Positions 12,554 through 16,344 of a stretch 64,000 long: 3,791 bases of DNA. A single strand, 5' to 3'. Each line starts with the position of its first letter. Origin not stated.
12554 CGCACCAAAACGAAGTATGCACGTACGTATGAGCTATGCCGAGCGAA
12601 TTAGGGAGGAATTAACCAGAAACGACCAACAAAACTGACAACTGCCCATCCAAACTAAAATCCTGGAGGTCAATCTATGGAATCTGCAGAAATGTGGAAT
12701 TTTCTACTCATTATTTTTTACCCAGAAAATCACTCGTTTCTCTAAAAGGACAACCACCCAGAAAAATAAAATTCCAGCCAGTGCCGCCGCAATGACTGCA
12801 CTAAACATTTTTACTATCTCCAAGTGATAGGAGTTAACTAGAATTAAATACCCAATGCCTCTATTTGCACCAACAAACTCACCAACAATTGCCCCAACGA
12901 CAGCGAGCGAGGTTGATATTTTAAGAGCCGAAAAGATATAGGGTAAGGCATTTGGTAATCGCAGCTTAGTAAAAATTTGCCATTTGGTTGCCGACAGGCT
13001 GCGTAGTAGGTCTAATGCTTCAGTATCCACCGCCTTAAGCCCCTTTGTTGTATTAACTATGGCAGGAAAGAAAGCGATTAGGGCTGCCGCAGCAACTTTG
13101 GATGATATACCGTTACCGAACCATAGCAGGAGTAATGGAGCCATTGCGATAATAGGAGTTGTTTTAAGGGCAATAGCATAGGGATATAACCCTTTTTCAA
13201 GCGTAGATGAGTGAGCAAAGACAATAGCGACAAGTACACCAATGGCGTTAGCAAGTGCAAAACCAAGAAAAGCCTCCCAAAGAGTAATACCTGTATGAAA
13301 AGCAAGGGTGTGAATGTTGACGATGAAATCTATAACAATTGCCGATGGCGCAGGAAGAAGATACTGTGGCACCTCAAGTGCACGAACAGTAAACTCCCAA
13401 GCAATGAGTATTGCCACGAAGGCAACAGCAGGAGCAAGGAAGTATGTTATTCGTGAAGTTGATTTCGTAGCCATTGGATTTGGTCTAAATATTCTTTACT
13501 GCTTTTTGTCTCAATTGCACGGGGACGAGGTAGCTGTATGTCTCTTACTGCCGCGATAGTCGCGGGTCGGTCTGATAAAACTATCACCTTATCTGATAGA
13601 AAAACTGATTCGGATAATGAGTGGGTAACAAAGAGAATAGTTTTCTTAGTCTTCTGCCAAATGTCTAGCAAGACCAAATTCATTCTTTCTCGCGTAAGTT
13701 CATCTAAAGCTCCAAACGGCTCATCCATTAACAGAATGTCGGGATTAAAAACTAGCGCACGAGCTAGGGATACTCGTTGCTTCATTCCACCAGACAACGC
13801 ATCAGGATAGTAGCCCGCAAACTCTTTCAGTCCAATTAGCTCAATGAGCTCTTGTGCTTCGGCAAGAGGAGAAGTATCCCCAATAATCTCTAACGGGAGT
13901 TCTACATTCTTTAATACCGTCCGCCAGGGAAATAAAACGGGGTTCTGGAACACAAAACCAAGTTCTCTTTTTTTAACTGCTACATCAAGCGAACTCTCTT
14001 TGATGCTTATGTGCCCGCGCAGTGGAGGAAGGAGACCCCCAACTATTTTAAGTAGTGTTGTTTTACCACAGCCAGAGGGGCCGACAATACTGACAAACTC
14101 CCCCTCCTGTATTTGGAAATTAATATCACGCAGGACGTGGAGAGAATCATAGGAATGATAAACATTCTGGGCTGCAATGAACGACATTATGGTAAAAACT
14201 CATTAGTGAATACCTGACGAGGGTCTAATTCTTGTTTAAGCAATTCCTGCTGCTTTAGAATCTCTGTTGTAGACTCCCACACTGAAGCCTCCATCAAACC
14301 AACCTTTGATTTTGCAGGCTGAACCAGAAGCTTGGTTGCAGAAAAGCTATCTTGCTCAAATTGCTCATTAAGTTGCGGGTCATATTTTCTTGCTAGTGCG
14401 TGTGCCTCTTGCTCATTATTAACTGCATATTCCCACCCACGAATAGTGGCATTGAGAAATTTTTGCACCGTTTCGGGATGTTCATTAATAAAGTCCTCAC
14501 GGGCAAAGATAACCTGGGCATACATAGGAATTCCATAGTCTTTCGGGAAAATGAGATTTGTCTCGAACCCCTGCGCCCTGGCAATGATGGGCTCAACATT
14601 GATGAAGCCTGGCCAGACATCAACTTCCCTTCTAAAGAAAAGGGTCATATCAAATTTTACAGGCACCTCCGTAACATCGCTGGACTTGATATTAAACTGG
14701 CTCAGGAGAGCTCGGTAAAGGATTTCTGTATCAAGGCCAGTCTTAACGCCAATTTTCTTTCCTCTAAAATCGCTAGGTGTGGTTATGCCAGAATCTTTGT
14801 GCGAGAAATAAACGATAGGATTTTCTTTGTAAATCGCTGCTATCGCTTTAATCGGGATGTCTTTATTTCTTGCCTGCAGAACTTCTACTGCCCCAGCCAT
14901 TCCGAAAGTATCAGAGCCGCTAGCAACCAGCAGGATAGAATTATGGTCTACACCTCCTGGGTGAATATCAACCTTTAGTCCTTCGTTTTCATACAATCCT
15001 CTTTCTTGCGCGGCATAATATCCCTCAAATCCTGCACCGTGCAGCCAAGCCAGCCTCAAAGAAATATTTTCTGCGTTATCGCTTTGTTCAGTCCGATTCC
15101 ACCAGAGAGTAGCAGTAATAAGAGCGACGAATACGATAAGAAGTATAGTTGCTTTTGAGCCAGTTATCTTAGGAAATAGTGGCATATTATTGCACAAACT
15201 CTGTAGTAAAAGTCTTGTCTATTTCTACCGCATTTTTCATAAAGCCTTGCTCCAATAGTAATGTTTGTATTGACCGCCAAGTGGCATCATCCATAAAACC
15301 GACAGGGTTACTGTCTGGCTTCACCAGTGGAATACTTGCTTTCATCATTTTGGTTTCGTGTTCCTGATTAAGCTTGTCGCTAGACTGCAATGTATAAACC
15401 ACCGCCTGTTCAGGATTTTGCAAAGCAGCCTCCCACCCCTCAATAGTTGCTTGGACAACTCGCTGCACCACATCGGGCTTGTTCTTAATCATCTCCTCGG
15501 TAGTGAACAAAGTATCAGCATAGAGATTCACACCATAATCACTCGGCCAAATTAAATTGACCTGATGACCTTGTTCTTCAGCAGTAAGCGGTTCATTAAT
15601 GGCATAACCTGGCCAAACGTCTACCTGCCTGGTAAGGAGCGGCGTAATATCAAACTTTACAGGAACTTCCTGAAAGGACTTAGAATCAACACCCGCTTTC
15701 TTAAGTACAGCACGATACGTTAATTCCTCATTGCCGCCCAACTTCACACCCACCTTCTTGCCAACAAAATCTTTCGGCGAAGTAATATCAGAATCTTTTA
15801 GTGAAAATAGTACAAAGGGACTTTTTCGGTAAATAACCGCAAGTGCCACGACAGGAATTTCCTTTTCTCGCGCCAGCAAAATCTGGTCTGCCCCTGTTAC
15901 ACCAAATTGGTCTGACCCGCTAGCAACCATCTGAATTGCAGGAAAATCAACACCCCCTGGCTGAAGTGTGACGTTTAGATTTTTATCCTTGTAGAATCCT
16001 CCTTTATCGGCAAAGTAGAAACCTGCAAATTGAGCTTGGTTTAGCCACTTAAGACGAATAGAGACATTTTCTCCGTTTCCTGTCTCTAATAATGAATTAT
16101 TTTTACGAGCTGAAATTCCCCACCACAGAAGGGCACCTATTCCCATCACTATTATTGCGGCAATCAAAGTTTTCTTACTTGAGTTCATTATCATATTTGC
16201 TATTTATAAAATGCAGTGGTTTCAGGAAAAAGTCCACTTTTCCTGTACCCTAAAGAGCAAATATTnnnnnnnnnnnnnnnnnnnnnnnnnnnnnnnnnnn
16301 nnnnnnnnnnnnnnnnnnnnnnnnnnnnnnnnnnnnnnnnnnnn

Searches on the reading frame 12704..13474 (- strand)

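Call 7: search_protein_families(library=pfam, proteins=[window:12704-13474:-], max_evalue=0.001)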
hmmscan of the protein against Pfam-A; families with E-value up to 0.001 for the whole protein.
window:12704-13474:- (256 aa): 1 family
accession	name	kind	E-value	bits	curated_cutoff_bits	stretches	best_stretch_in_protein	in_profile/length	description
PF00528.27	BPD_transp_1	-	1.3e-31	110.2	26.4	1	77-248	3-182/184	Binding-protein-dependent transport system inner membrane component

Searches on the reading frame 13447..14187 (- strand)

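Call 7: search_protein_families(library=pfam, proteins=[window:13447-14187:-], max_evalue=0.001)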
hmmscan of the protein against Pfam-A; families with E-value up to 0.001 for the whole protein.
window:13447-14187:- (246 aa): 2 families
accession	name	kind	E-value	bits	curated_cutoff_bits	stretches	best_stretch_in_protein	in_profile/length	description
PF00005.33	ABC_tran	-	3.4e-33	115.6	25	1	19-158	1-136/137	ABC transporter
PF13304.12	AAA_21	-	0.0006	20.4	27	0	32-52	2-22/304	AAA domain, putative AbiEii toxin, Type IV TA system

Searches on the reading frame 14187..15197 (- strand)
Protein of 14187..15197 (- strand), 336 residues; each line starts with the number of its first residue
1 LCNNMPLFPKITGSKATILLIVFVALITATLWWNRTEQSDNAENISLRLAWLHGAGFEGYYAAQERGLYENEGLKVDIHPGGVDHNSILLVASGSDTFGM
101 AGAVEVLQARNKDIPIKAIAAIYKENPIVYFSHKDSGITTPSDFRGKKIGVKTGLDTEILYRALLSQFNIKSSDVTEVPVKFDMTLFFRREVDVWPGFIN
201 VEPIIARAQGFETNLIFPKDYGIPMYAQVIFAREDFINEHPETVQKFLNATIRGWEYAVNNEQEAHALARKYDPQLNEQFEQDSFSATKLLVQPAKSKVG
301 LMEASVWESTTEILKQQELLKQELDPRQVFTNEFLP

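Call 7: search_protein_families(library=pfam, proteins=[window:14187-15197:-], max_evalue=0.001)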
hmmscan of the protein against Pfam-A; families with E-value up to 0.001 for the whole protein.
window:14187-15197:- (336 aa): 1 family
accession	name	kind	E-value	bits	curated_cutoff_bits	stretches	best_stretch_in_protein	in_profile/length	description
PF09084.16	NMT1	-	2.2e-54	185.1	20.5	1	57-265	4-216/216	NMT1/THI5 like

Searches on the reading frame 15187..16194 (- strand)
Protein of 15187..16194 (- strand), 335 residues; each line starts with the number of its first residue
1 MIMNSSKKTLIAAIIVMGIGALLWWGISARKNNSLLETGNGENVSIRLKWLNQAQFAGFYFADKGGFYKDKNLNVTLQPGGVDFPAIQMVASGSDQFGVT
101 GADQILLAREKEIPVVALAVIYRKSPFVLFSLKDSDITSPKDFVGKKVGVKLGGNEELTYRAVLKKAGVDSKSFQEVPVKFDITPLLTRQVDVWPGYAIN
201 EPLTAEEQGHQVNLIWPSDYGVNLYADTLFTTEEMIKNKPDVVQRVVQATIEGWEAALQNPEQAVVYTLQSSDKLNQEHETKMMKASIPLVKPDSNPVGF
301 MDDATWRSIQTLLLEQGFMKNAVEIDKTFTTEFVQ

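Call 7: search_protein_families(library=pfam, proteins=[window:15187-16194:-], max_evalue=0.001)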
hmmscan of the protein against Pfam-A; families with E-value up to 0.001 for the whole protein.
window:15187-16194:- (335 aa): 1 family
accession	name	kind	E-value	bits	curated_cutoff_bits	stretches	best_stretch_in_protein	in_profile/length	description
PF09084.16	NMT1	-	3.9e-58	197.3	20.5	1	54-264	2-216/216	NMT1/THI5 like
